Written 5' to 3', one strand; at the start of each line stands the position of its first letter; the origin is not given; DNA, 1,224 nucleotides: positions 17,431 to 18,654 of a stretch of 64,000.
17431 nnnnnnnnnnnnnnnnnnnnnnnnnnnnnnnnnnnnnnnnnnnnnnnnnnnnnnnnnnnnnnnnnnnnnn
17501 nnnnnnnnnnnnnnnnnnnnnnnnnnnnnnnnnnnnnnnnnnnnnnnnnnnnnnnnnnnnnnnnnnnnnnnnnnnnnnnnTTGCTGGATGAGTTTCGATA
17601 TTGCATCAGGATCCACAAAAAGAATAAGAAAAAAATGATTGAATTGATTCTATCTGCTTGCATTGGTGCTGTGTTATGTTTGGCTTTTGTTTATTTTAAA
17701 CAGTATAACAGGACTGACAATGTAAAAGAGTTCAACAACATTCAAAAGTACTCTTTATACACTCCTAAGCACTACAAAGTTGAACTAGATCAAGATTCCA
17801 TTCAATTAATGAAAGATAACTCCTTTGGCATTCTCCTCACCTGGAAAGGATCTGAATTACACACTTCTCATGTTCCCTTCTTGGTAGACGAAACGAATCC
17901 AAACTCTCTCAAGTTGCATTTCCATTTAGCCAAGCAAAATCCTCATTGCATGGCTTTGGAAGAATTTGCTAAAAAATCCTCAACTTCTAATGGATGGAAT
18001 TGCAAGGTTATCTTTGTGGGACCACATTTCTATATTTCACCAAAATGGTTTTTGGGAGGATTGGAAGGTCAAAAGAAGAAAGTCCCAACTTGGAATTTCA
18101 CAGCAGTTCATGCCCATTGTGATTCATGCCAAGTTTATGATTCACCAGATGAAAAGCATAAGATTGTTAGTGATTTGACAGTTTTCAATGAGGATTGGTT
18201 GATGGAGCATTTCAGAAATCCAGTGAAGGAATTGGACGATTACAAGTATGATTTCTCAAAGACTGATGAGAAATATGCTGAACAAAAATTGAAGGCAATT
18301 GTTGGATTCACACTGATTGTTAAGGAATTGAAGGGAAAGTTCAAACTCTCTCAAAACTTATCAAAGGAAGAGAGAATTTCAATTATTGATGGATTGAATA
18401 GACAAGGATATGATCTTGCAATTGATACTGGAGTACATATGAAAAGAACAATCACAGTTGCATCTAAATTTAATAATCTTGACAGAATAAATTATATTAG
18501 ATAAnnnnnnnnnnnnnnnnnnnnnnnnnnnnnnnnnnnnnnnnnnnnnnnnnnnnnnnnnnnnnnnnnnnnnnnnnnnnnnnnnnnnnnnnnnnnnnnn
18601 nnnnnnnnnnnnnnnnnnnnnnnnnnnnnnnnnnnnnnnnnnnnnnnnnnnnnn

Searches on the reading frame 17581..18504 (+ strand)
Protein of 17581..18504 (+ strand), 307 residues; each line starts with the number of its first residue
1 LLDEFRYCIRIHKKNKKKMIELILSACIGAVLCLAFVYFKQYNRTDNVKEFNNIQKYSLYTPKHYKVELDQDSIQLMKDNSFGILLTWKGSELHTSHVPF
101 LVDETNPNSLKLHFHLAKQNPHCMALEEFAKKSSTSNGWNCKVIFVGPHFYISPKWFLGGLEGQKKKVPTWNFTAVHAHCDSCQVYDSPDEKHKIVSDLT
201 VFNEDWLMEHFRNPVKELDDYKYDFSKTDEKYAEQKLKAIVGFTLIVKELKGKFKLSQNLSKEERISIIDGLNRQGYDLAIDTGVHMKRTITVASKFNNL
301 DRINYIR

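Call 42: search_protein_families(library=pfam, proteins=[window:17581-18504:+], max_evalue=0.0001)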
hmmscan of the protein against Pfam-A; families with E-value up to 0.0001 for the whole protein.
window:17581-18504:+ (307 aa): 1 family
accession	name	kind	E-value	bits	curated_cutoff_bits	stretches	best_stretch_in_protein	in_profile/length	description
PF04299.18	FMN_bind_2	-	7.7e-40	136.8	22.4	1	60-248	2-167/168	Putative FMN-binding domain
